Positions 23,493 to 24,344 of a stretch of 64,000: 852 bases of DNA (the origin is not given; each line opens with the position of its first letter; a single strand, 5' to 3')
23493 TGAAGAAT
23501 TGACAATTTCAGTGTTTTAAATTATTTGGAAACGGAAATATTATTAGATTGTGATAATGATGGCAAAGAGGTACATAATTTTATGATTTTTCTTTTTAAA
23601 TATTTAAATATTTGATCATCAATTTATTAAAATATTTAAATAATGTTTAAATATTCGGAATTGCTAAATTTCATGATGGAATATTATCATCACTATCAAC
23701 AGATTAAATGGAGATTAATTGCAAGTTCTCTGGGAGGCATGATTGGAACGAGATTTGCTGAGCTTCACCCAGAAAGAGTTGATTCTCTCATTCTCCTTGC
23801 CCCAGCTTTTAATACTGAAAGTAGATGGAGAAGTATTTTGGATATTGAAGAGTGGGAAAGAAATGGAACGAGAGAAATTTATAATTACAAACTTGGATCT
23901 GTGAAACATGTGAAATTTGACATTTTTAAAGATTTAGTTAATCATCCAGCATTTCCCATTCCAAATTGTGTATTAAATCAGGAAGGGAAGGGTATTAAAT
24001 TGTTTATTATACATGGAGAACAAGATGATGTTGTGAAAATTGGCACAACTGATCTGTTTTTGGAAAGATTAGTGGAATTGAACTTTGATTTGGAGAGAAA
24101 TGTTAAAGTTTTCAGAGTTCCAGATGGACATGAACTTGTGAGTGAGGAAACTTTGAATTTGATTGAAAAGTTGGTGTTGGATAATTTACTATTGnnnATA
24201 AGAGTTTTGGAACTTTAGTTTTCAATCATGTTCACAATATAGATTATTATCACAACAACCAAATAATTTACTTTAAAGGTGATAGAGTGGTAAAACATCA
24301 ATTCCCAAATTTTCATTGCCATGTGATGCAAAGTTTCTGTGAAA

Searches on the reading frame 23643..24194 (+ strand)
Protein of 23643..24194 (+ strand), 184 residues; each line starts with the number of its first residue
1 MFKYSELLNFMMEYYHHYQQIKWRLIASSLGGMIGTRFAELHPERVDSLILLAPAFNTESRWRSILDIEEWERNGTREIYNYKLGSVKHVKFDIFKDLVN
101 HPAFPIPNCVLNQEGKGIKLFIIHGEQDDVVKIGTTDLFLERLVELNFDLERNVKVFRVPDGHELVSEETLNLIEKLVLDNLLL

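Call 45: search_protein_families(library=pfam, proteins=[window:23643-24194:+], max_evalue=0.001)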
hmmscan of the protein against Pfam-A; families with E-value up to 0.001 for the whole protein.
window:23643-24194:+ (184 aa): 3 families
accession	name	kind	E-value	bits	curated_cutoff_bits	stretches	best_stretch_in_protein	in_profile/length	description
PF12146.15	Hydrolase_4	-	1.4e-09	38.1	27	1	16-69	71-123/239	Serine aminopeptidase, S33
PF00561.26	Abhydrolase_1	-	8.4e-09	35.9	25.8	1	22-67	70-118/245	alpha/beta hydrolase fold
PF05728.18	UPF0227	-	4e-05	24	21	1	21-136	59-153/187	Uncharacterised protein family (UPF0227)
